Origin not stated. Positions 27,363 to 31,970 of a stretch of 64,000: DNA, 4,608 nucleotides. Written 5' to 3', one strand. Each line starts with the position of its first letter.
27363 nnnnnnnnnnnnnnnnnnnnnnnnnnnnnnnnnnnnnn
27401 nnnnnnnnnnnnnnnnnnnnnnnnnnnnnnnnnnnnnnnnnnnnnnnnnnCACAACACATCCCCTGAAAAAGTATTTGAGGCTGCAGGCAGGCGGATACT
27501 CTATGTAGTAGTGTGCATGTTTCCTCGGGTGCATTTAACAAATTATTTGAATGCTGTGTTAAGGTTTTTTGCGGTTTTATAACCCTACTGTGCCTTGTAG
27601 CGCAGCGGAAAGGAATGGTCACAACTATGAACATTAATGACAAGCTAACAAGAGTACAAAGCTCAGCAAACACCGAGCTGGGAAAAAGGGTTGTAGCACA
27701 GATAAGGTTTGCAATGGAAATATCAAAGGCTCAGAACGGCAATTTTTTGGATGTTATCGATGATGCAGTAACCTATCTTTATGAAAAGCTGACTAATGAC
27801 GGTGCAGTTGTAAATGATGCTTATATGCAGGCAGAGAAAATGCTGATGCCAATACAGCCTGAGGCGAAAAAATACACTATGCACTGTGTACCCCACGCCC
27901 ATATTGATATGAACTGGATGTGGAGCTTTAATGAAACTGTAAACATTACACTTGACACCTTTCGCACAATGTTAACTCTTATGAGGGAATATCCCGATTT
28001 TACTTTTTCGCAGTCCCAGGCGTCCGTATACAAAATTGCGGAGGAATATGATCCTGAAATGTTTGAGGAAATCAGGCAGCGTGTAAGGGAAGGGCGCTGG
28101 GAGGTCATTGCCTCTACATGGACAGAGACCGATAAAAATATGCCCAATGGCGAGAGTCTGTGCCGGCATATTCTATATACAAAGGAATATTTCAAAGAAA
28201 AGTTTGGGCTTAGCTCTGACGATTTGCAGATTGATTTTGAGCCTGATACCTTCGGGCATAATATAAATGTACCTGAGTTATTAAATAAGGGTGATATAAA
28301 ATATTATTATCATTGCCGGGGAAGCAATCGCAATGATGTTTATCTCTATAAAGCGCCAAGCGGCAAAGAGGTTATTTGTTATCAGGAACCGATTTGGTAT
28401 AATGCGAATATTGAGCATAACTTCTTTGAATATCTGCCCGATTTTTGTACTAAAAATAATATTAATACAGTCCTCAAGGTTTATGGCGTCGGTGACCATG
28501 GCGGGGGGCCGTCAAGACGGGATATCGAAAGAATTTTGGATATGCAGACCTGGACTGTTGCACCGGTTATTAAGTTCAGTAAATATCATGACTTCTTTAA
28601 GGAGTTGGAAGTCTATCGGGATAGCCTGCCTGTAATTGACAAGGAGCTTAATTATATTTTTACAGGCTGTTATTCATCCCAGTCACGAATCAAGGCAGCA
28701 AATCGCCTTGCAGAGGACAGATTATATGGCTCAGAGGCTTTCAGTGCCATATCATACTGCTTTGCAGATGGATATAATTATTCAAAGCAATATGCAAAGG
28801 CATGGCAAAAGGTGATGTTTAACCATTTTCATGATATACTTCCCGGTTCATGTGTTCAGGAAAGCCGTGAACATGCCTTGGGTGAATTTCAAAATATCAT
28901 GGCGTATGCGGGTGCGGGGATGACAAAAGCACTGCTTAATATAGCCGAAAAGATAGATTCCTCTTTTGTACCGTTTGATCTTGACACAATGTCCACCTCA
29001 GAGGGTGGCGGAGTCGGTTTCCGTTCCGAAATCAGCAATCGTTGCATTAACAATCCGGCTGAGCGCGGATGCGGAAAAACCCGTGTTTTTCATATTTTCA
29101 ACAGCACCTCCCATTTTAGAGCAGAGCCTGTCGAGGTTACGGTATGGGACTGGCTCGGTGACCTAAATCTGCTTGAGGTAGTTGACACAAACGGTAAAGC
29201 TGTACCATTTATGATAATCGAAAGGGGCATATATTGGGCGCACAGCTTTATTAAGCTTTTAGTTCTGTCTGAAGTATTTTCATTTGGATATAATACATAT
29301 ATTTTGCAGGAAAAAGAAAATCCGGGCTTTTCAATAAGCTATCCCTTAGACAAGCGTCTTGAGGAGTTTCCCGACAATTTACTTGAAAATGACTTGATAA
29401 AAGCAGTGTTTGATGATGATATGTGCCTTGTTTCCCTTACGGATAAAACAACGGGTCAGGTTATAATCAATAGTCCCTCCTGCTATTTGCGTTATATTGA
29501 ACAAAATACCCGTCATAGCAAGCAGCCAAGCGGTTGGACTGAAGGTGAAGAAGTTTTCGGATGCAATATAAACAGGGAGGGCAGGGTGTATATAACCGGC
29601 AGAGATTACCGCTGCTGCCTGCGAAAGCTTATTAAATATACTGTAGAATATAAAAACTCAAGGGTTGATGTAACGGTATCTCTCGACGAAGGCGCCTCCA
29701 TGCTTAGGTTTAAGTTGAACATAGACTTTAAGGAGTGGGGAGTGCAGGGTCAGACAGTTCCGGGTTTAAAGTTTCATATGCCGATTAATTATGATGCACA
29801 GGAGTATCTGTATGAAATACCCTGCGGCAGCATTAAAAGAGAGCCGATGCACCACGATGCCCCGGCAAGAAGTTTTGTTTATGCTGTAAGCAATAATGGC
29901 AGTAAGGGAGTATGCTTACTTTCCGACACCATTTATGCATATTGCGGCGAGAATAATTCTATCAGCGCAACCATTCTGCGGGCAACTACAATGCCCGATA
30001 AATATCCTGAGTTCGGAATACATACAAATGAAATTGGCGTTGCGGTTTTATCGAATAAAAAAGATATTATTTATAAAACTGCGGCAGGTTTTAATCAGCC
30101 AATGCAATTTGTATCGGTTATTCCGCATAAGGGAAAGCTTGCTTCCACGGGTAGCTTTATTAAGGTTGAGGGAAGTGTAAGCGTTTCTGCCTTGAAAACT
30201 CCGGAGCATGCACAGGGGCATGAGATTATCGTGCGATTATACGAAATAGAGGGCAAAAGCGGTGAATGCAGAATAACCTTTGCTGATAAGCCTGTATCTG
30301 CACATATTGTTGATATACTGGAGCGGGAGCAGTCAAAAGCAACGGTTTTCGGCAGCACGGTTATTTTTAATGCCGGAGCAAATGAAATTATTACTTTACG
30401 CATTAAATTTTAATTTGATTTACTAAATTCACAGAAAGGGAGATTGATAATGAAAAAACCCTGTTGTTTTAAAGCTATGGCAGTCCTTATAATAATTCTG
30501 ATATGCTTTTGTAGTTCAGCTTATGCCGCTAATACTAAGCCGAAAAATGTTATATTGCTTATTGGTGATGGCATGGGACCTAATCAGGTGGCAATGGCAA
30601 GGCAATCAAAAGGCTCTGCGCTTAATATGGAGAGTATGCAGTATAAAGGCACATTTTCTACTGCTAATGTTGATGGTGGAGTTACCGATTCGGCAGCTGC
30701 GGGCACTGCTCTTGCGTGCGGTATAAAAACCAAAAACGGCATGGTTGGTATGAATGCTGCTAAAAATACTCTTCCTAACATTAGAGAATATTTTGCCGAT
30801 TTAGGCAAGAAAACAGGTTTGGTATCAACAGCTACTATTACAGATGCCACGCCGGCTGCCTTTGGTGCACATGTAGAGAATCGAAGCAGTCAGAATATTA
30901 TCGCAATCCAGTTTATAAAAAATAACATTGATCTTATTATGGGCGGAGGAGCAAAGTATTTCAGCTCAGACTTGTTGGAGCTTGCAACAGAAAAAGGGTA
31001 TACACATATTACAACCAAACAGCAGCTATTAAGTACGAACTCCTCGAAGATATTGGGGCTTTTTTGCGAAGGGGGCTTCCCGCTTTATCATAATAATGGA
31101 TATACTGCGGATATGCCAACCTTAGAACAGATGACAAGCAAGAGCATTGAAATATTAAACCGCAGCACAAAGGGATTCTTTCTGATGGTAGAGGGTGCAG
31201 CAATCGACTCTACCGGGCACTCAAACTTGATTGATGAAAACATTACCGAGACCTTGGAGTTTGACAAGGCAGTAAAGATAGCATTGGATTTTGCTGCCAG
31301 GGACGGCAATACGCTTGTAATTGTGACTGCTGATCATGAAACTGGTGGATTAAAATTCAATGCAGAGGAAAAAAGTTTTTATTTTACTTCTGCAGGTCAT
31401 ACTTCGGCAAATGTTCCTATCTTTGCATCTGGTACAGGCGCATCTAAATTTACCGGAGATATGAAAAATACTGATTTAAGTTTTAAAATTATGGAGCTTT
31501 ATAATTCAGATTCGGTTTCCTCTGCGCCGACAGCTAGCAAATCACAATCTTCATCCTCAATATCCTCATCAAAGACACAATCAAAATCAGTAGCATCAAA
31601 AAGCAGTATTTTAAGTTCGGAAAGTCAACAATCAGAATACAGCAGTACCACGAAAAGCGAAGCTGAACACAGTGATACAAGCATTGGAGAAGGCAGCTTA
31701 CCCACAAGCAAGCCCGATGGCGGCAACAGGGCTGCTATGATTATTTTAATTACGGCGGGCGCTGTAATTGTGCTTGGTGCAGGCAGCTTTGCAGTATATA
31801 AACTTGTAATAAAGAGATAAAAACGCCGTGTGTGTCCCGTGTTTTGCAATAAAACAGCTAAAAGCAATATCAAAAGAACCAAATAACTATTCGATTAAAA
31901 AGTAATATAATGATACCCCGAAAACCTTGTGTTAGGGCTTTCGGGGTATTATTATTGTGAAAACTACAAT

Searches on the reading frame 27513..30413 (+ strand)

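Call 23: search_protein_families(library=pfam, proteins=[window:27513-30413:+], max_evalue=0.001)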
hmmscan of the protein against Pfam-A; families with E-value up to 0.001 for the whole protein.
window:27513-30413:+ (966 aa): 4 families
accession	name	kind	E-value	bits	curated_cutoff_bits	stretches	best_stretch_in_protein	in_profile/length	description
PF01074.27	Glyco_hydro_38N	-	7.7e-53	180.1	25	1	122-370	1-264/270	Glycosyl hydrolases family 38 N-terminal domain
PF09261.16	Alpha-mann_mid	-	1.7e-15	57.3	31.1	1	383-473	3-92/96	Alpha mannosidase middle domain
PF07748.19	Glyco_hydro_38C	-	3.2e-12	47.6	25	1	624-830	1-205/206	Glycosyl hydrolases family 38 C-terminal domain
PF17677.7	Glyco_hydro38C2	-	2e-07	31.4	22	1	889-962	2-72/72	Glycosyl hydrolases family 38 C-terminal beta sandwich domain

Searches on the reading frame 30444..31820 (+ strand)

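Call 23: search_protein_families(library=pfam, proteins=[window:30444-31820:+], max_evalue=0.001)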
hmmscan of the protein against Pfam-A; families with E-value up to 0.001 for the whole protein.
window:30444-31820:+ (458 aa): 2 families
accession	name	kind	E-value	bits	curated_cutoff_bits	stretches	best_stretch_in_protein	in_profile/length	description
PF00245.25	Alk_phosphatase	-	8.4e-78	262.6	24.4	1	34-306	2-323/423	Alkaline phosphatase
PF01676.23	Metalloenzyme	-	6.6e-08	32.8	24.3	1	219-335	120-227/252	Metalloenzyme superfamily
